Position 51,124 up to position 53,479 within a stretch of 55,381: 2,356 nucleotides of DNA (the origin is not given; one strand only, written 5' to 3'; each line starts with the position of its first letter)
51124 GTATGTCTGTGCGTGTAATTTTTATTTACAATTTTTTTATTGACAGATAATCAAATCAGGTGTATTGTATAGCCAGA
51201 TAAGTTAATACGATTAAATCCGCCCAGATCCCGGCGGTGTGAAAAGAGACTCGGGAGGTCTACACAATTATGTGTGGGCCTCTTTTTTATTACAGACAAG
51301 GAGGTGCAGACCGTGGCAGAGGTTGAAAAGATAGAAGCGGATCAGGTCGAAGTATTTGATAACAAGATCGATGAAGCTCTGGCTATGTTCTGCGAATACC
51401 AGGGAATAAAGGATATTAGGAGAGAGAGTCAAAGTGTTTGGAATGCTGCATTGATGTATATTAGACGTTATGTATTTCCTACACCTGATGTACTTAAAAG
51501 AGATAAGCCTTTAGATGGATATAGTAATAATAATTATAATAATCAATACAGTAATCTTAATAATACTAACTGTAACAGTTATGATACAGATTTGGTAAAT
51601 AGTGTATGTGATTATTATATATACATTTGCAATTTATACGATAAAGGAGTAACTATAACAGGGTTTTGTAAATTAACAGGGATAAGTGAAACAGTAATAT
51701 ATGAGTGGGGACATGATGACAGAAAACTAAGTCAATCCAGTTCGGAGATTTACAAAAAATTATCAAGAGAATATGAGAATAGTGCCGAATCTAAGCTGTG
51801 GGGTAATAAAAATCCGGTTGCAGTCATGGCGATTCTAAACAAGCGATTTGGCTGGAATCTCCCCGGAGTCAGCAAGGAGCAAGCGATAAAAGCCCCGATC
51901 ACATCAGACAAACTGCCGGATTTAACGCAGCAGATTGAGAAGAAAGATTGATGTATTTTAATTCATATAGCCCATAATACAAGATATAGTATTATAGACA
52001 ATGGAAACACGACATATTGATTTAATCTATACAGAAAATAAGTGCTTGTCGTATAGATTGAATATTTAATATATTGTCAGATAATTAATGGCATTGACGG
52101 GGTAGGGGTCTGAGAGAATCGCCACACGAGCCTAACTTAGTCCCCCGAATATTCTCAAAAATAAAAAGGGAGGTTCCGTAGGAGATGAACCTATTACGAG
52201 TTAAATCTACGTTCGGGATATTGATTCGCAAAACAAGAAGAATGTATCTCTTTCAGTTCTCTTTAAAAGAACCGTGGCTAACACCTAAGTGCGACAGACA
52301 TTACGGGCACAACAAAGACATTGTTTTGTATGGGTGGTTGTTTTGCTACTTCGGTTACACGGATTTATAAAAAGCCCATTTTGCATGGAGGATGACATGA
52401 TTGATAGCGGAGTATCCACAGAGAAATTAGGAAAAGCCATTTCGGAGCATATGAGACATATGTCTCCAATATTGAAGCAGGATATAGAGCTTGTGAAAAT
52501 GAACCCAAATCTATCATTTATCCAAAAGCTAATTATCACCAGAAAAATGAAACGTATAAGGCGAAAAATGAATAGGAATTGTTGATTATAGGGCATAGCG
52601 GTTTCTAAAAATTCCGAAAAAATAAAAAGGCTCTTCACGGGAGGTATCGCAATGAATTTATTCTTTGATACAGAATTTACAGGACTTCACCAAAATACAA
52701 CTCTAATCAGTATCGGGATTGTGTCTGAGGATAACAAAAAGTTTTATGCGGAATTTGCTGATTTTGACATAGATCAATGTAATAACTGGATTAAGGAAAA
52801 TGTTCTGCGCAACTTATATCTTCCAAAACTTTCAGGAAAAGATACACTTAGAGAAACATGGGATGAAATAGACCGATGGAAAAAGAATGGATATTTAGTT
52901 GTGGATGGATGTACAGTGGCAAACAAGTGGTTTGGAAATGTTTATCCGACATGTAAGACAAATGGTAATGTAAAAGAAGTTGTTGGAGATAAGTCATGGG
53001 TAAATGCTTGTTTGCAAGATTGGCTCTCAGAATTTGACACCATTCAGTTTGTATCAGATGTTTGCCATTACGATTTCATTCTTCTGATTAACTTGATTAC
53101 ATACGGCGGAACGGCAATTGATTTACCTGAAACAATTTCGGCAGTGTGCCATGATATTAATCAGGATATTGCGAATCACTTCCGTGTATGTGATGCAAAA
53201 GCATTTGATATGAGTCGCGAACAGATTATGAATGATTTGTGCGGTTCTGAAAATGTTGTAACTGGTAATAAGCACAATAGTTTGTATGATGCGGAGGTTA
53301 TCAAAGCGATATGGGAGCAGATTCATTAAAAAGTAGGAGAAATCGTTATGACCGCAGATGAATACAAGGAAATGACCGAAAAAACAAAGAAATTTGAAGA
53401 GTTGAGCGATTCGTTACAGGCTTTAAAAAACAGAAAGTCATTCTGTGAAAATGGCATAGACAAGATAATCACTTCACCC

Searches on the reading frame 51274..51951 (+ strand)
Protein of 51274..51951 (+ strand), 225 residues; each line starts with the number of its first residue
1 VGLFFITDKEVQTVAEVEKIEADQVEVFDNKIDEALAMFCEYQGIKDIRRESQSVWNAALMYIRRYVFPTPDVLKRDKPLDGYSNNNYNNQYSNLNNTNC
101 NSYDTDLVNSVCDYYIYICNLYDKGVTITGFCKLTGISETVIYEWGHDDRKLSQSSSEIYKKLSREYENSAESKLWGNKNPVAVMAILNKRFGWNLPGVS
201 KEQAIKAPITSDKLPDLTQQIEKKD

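Call 5: search_protein_families(library=pfam, proteins=[window:51274-51951:+], max_evalue=1)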
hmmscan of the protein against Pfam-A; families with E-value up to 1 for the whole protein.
window:51274-51951:+ (225 aa): 3 families
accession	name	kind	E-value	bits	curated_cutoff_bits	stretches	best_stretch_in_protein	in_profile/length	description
PF16677.11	GP3_package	-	7.3e-05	23.3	29.4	1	106-195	11-100/105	DNA-packaging protein gp3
PF13443.12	HTH_26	-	0.02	15.5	22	1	123-149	8-34/63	Cro/C1-type HTH DNA-binding domain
PF13022.12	HTH_Tnp_1_2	-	0.022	15.3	27.9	1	119-177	21-77/122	Helix-turn-helix of insertion element transposase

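Call 8: search_protein_families(library=phrogs, proteins=[window:51274-51951:+], max_evalue=0.01)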
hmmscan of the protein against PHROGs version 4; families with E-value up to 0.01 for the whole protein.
window:51274-51951:+ (225 aa): 1 family
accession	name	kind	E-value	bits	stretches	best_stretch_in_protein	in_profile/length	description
phrog_4102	-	head and packaging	0.0094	17.1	0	118-169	23-74/166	terminase small subunit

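Call 28: search_protein_families(library=padloc, proteins=[window:51274-51951:+], max_evalue=0.01)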
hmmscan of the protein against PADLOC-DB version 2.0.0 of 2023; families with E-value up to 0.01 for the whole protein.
window:51274-51951:+ (225 aa): 0 families

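Call 29: search_protein_families(library=ncbifam, proteins=[window:51274-51951:+], max_evalue=0.01)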
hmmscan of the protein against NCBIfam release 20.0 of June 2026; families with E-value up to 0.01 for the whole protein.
window:51274-51951:+ (225 aa): 0 families

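Call 31: find_related_loci(query=window:51274-51948:+, collection=viral_contigs, flank=4000)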
Query window:51274-51948:+ (225 aa) in viral_contigs; peptide patterns used: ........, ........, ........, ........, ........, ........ (x = any residue, [..] = any of these).
105 stretches matched a pattern; 97 encode a relative of the query (tblastn E <= 1e-3); the best 80 are kept; 80 distinct loci.
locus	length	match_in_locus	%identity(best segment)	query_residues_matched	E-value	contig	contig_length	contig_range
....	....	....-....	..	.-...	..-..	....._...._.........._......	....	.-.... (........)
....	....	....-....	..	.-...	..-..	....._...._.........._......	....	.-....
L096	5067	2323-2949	68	10-219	2e-85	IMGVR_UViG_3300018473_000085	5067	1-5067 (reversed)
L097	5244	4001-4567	63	26-214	6e-70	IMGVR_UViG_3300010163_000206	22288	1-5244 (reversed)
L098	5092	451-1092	52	2-213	2e-68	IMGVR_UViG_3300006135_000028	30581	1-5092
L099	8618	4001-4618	50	23-222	6e-56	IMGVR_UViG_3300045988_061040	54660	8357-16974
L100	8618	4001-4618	50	23-222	8e-56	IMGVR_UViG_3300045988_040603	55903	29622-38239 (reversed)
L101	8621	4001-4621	47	22-222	7e-55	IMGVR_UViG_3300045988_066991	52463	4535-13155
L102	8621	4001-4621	53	12-217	4e-54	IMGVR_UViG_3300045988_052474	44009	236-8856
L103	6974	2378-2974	47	15-217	2e-52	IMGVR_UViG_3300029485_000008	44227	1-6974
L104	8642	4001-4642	50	8-217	1e-50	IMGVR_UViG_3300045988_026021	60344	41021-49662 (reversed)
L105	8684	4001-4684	47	1-217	1e-49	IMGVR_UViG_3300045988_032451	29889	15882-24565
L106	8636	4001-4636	49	12-219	5e-49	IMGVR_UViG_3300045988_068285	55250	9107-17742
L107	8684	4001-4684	47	1-217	4e-49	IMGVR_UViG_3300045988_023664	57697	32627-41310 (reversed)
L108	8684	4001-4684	46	1-221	3e-49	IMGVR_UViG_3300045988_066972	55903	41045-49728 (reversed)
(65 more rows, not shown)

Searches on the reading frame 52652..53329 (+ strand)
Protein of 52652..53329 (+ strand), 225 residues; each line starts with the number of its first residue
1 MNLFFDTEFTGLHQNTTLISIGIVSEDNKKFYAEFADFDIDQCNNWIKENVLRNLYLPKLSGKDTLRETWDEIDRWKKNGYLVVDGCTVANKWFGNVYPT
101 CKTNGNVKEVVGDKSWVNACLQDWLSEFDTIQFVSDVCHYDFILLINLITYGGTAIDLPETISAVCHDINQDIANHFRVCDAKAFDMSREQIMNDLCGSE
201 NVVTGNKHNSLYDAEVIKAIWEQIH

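Call 8: search_protein_families(library=phrogs, proteins=[window:52652-53329:+], max_evalue=0.01)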
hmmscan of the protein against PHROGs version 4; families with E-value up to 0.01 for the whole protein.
window:52652-53329:+ (225 aa): 2 families
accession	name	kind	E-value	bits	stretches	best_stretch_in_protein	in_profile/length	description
phrog_2259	-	DNA, RNA and nucleotide metabolism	3.2e-42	145.2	1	1-224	7-172/186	Rnase H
phrog_192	-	DNA, RNA and nucleotide metabolism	0.0039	17.5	0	3-30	109-136/397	DNA polymerase exonuclease subunit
